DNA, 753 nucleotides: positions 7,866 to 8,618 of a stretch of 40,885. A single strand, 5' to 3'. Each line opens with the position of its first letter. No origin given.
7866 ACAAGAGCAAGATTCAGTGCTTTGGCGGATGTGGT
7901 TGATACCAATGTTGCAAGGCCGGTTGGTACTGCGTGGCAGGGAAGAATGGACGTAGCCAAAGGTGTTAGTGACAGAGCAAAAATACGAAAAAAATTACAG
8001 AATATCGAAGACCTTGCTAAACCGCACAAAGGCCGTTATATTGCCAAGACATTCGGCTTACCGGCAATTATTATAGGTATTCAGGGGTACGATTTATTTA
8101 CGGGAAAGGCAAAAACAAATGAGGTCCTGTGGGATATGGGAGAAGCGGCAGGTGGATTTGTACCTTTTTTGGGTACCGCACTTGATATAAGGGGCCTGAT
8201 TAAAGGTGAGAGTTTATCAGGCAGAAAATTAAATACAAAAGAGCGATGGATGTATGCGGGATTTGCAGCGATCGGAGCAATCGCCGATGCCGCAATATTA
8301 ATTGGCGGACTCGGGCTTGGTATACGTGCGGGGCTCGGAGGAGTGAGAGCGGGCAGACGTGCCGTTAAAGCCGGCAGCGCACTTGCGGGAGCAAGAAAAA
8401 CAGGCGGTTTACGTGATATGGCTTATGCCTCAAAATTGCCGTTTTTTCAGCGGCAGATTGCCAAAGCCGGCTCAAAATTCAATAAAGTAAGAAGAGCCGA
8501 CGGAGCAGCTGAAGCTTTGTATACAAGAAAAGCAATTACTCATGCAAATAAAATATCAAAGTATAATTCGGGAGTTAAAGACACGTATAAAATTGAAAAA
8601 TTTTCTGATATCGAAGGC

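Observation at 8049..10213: PT-TG-like (pre-toxin TG) segment in the third giant protein, followed by a tiny two-TM gene: a polymorphic-toxin/immunity-like layout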

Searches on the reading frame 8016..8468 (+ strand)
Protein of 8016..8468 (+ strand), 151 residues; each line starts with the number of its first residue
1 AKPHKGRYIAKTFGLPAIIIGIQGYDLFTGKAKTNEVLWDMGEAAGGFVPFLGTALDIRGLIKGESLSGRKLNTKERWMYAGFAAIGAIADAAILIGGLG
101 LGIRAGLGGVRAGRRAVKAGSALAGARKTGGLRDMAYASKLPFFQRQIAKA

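Call 37: search_solved_structures(query=A2, max_evalue=10, show_alignments=2)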
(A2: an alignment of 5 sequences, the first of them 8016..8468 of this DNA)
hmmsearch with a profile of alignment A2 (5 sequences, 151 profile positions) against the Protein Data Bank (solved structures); distinct sequences matched with E-value up to 10: 4.
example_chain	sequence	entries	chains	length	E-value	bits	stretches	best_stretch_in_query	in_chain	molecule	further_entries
8ycm_A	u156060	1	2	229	0.4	13.6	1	14-82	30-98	Isoform 4 of Inactive serine/threonine-protein kinase 19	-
7xrb_A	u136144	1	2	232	0.72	12.8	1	14-81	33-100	Isoform 2 of Serine/threonine-protein kinase 19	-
9bz0_f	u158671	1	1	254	0.87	12.5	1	14-81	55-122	Inactive serine/threonine-protein kinase 19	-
9fd2_g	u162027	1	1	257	0.89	12.5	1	14-81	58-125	Inactive serine/threonine-protein kinase 19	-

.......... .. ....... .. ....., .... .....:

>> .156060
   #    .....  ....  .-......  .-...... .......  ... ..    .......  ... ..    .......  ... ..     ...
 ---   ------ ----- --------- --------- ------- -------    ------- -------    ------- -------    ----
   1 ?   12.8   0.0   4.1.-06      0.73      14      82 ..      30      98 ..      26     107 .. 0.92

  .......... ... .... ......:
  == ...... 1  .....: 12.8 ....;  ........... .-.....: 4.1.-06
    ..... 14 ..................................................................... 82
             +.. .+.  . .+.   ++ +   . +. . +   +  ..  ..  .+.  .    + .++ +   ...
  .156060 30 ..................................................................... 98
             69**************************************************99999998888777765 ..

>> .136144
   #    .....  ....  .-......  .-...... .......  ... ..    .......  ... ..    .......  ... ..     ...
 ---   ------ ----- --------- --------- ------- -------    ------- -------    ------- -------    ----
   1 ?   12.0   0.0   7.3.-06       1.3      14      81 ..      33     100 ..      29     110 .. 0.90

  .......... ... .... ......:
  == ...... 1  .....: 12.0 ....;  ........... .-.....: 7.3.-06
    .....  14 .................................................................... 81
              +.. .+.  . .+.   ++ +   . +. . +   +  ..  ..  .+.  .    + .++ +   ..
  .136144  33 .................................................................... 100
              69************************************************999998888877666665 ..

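Call 39: search_protein_representatives(alignment_id=A2)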
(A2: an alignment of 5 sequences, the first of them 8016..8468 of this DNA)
Query: 5 sequences, 151 profile positions. Proteins with E-value up to 0.001 (for the whole library): 68; up to 1e-10: 24; up to 1e-30: 10. The best 68 are listed.
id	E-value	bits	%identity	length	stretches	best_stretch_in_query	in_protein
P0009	2.6e-74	264.2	-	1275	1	1-151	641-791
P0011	6.8e-65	233.7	-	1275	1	2-150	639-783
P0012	4.9e-59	214.6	-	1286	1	1-150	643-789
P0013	7.4e-51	188.1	-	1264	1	1-141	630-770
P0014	1.4e-48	180.7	-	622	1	3-133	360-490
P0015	3.2e-39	150.3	-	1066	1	7-137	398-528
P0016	2.5e-37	144.2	-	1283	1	2-128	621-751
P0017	4.7e-35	136.8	-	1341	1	3-130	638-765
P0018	1.7e-34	135.0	-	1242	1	1-135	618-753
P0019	5.7e-33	130.0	-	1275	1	3-139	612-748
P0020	5.1e-30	120.4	-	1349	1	4-121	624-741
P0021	6.6e-28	113.6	-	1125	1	3-133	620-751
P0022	3.9e-27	111.1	-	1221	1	6-135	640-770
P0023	8.2e-26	106.8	-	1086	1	3-119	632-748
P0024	1.6e-25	105.9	-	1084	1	7-117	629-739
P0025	8.4e-23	97.0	-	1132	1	4-119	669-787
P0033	3.0e-11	59.5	-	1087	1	15-124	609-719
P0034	7.7e-10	54.9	-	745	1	15-132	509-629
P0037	8.0e-09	51.6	-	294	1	17-125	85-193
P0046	7.6e-07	45.2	-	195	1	28-125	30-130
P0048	2.3e-06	43.7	-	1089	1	41-129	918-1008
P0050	4.0e-06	42.9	-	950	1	38-121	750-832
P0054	6.6e-06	42.2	-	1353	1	41-131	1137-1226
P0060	4.9e-05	39.3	-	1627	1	42-134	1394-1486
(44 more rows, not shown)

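Call 41: search_protein_families(library=pfam, alignment_id=A4, max_evalue=0.01)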
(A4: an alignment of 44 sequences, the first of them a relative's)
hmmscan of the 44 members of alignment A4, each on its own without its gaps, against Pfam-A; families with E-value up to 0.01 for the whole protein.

A. member 1, P0034 (745 aa): 1 family
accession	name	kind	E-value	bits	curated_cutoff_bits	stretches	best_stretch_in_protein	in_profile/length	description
PF14449.11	PT-TG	-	3.8e-07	30.4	23.5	1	537-586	5-52/68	Pre-toxin TG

B. families by the number of members that match (of 44 scanned): 8 families
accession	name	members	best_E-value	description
PF14449.11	PT-TG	32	3.1e-12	Pre-toxin TG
PF14517.12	Tachylectin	1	3.5e-05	Tachylectin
PF07494.17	Reg_prop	1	0.0013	Two component regulator propeller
PF01956.21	EMC3_TMCO1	1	0.0014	Integral membrane protein EMC3/TMCO1-like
PF13624.11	SurA_N_3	1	0.0022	SurA-like N-terminal domain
PF15575.11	Imm49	1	0.0066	Immunity protein 49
PF11098.13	Chlorosome_CsmC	1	0.007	Chlorosome envelope protein C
PF11441.14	MxiM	1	0.0083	Pilot protein MxiM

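Call 43: list_cluster_members(proteins=[P0034, P0048, P0054, P0060, P0037, P0046, P0020, P0025, P0033, P0050])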
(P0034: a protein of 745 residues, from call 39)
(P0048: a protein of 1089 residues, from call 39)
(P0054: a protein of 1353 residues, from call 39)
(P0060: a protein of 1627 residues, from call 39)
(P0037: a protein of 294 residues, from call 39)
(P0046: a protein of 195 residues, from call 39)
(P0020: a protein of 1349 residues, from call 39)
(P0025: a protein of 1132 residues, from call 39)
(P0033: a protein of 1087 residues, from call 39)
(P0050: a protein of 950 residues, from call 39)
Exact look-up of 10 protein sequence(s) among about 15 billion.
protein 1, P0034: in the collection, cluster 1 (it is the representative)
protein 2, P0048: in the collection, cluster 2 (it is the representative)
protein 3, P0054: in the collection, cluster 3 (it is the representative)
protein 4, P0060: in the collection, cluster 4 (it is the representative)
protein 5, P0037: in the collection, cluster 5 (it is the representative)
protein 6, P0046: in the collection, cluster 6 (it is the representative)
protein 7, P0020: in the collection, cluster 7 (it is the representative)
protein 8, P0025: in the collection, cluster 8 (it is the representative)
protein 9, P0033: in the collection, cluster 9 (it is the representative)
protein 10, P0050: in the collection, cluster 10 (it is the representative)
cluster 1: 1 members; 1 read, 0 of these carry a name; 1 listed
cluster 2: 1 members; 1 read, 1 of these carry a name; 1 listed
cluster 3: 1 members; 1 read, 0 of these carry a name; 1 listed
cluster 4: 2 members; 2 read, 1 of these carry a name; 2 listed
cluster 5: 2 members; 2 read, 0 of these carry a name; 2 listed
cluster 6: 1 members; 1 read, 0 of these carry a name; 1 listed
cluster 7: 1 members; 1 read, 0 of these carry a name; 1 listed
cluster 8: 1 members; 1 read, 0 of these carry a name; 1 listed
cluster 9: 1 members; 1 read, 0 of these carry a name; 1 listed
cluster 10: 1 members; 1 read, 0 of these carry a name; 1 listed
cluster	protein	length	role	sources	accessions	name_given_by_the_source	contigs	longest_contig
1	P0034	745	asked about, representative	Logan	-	-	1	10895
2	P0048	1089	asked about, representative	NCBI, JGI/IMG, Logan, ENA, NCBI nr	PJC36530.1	hypothetical protein CO046_05125 [Candidatus Peregrinibacteria bacterium ... | MAG: hypothetical protein CO046_05125 [Candidatus Peregrinibacteria bacterium ...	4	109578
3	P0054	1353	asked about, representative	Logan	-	-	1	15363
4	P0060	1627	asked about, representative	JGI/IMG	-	hypothetical protein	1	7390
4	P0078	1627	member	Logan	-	-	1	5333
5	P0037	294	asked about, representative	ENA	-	-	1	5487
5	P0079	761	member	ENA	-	-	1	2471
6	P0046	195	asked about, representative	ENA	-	-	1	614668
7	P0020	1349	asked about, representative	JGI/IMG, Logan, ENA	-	-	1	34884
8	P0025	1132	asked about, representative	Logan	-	-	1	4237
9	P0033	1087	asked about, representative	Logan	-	-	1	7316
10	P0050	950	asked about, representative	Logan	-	-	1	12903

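Call 87: find_related_loci(query=A2, collection=genome_contigs, flank=3000)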
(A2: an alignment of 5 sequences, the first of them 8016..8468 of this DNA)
Query A2 (151 aa) in genome_contigs; peptide patterns used: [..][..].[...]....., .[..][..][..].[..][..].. (x = any residue, [..] = any of these).
90 stretches matched a pattern; 4 encode a relative of the query (tblastn E <= 1e-3); 4 distinct loci.
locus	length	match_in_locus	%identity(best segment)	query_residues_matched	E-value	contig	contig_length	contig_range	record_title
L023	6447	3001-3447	79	3-151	9e-76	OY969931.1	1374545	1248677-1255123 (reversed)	MAG: uncultured bacterium isolate MFD02416.bin.c.2 genome assembly, chromosome: 1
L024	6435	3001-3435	66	2-149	1e-62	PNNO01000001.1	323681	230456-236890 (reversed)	MAG: bacterium isolate SW.3.65 SW_1000004_323681, whole genome shotgun sequence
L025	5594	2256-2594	64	8-120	2e-46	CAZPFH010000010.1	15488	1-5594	MAG TPA_asm: uncultured Candidatus Peribacteria bacterium isolate SRP332253_co1_95 genome assembly, contig: NODE_6374_le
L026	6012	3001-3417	59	3-141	3e-40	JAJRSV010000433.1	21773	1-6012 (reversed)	MAG: Bacteroidetes bacterium isolate Dive96_bin1.139 k141_4773164, whole genome shotgun sequence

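Call 102: search_protein_families(library=pfam, alignment_id=A9, max_evalue=0.01)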
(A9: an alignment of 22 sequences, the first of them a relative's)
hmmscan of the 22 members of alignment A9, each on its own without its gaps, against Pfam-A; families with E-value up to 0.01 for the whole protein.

A. member 1, P0012 (1286 aa): 1 family
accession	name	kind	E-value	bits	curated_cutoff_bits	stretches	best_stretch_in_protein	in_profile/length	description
PF14449.11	PT-TG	-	0.0023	18.3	23.5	1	685-734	6-56/68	Pre-toxin TG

B. families by the number of members that match (of 22 scanned): 4 families
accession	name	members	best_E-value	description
PF14449.11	PT-TG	6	5e-06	Pre-toxin TG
PF22357.2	AF1548-like_C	1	0.0011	AF1548-like, C-terminal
PF08651.15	DASH_Duo1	1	0.006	DASH complex subunit Duo1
PF22053.2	DUF6938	1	0.0062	Domain of unknown function (DUF6938)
